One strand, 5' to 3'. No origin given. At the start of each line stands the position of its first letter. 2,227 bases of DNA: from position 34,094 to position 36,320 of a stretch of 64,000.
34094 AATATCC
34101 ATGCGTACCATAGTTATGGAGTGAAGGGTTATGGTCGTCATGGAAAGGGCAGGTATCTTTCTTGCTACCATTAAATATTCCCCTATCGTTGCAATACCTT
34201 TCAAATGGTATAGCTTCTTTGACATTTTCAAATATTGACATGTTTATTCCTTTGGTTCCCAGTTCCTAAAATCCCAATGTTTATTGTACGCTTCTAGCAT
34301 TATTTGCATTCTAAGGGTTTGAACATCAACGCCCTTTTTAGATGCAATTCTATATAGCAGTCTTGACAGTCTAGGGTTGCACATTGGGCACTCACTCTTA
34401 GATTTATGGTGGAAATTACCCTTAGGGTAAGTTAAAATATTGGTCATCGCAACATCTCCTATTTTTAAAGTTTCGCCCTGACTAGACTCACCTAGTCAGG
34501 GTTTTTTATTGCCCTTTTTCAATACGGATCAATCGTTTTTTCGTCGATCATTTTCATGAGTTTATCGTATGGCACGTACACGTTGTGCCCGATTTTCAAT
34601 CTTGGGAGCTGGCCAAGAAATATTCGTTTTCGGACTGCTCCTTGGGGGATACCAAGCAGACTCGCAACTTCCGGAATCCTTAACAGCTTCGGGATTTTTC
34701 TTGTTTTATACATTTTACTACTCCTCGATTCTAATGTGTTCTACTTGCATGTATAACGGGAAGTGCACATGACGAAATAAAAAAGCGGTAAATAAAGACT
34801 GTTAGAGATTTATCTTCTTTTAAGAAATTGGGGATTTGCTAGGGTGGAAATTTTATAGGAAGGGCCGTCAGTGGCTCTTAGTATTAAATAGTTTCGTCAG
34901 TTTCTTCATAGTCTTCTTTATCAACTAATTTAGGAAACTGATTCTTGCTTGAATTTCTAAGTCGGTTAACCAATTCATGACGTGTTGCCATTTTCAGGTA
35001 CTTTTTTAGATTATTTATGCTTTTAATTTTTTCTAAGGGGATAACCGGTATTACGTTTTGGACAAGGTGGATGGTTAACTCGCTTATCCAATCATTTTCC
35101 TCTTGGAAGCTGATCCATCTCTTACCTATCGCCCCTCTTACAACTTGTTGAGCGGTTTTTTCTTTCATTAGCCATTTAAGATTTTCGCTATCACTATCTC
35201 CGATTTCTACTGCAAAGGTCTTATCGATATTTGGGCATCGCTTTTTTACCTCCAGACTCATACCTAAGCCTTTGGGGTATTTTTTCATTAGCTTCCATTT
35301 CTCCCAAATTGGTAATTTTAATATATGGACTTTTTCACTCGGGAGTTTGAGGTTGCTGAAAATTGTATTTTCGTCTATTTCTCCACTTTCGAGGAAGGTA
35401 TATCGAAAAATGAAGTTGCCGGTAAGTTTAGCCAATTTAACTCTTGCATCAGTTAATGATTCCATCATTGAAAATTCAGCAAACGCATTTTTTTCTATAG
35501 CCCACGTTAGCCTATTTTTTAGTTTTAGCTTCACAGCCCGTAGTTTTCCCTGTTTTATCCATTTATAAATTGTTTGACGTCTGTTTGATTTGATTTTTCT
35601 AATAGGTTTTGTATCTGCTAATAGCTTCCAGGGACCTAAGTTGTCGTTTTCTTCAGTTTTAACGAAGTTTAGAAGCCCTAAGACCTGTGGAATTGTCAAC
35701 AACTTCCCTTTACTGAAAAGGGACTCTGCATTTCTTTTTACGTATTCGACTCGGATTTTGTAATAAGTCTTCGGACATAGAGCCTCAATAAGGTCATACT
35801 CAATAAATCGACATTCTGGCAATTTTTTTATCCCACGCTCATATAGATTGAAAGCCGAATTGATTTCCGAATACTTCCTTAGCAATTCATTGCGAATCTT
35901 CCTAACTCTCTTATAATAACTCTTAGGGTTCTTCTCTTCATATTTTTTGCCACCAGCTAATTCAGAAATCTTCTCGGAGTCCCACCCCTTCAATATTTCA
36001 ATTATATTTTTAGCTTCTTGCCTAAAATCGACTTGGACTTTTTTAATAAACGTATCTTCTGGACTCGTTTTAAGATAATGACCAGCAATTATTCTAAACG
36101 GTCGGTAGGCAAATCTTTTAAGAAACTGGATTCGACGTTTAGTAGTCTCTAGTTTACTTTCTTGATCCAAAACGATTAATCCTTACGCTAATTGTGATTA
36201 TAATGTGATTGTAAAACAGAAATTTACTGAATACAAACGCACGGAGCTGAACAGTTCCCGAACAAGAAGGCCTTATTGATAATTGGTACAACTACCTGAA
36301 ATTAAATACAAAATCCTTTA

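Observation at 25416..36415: Satellite-like 10.9-kb element integrated in tRNA-Ala(CGC), bounded by a perfect 50-bp direct repeat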

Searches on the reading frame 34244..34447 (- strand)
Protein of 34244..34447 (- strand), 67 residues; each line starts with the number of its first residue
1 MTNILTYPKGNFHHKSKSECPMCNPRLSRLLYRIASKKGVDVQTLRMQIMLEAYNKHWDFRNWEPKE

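Call 7: search_protein_families(library=pfam, max_evalue=0.05, proteins=[window:34244-34447:-])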
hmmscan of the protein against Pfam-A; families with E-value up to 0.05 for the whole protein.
window:34244-34447:- (67 aa): 0 families

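Call 8: search_protein_families(library=phrogs, max_evalue=0.05, proteins=[window:34244-34447:-])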
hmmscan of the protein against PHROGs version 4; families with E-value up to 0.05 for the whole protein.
window:34244-34447:- (67 aa): 0 families

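Call 46: search_protein_families(library=phrogs, max_evalue=5, proteins=[window:34244-34447:-])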
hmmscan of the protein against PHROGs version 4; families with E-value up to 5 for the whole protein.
window:34244-34447:- (67 aa): 2 families
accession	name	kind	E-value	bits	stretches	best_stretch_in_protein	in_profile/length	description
phrog_37550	-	unknown function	0.11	13.5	1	17-53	32-67/69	-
phrog_1065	-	unknown function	0.21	12.4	1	5-59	88-133/192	-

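Call 47: search_protein_families(library=padloc, max_evalue=0.1, proteins=[window:34244-34447:-])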
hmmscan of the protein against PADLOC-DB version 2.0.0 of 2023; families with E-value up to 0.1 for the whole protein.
window:34244-34447:- (67 aa): 0 families

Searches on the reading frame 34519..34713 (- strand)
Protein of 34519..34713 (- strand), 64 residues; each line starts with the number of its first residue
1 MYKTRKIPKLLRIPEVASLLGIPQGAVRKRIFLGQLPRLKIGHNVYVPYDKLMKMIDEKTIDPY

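Call 7: search_protein_families(library=pfam, max_evalue=0.05, proteins=[window:34519-34713:-])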
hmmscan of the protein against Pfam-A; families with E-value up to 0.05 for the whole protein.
window:34519-34713:- (64 aa): 3 families
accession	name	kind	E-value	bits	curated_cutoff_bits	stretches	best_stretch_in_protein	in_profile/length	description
PF12728.13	HTH_17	-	4.3e-05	24.1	27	1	10-59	1-50/51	Helix-turn-helix domain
PF08281.18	Sigma70_r4_2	-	0.0027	17.7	25.7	1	13-33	29-49/54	Sigma-70, region 4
PF21531.3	Rv2175c_wHTH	-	0.0036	17.7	27.1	1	9-48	14-53/57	DNA-binding protein Rv2175c, wHTH domain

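Call 8: search_protein_families(library=phrogs, max_evalue=0.05, proteins=[window:34519-34713:-])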
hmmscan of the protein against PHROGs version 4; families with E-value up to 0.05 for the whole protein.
window:34519-34713:- (64 aa): 3 families
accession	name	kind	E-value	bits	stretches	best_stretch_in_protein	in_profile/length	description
phrog_66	-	integration and excision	5.9e-05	23.9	1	5-60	88-144/412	excisionase and transcriptional regulator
phrog_10045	-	DNA, RNA and nucleotide metabolism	0.0021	18.9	1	3-53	13-64/74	HTH DNA binding protein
phrog_1864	-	unknown function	0.021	15.7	1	14-47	24-57/73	-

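Call 12: search_protein_families(library=ncbifam, max_evalue=0.01, proteins=[window:34519-34713:-])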
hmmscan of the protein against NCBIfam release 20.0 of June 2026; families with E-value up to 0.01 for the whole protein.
window:34519-34713:- (64 aa): 1 family
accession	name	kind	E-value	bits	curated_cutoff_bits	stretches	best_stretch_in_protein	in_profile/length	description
TIGR01764.1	excise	domain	9.5e-05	22.7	28.8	1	11-54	2-45/49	excisionase family DNA-binding protein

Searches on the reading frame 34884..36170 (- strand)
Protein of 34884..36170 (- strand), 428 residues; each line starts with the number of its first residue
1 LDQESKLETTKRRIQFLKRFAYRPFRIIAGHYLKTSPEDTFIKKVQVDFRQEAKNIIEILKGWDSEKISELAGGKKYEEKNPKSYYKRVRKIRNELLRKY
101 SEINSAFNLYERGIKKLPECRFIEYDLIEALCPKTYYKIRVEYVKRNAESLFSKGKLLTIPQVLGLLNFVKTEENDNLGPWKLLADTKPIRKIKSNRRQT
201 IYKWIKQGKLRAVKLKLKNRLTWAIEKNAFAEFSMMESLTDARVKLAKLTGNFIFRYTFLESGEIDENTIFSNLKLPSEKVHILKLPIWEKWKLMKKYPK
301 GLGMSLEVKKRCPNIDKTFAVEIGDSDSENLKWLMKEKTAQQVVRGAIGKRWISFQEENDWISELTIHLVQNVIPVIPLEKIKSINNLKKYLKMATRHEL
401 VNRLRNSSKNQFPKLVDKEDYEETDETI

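Call 7: search_protein_families(library=pfam, max_evalue=0.05, proteins=[window:34884-36170:-])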
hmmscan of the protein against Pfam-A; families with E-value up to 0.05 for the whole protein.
window:34884-36170:- (428 aa): 1 family
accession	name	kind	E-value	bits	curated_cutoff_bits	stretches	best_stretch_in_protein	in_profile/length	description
PF12728.13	HTH_17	-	0.00025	21.7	27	1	198-233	15-46/51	Helix-turn-helix domain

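Call 8: search_protein_families(library=phrogs, max_evalue=0.05, proteins=[window:34884-36170:-])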
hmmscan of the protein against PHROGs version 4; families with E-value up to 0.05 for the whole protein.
window:34884-36170:- (428 aa): 0 families

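Call 12: search_protein_families(library=ncbifam, max_evalue=0.01, proteins=[window:34884-36170:-])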
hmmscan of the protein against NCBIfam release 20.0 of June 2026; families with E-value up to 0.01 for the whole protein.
window:34884-36170:- (428 aa): 0 families

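Call 46: search_protein_families(library=phrogs, max_evalue=5, proteins=[window:34884-36170:-])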
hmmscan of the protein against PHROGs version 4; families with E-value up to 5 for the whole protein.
window:34884-36170:- (428 aa): 2 families
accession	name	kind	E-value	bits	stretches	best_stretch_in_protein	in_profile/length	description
phrog_23638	-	unknown function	0.19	13.1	1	40-67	10-37/79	-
phrog_18565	-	unknown function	0.34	12.2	1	355-402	46-93/105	-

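Call 47: search_protein_families(library=padloc, max_evalue=0.1, proteins=[window:34884-36170:-])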
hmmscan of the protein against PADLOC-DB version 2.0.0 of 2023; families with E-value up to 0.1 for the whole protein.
window:34884-36170:- (428 aa): 0 families

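Call 85: find_related_loci(query=window:34884-36170:-, collection=viral_contigs, flank=8000)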
Query window:34884-36170:- (428 aa) in viral_contigs; peptide patterns used: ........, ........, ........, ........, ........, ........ (x = any residue, [..] = any of these).
6 stretches matched a pattern, but none encodes a relative of the query by tblastn (E <= 1e-3).
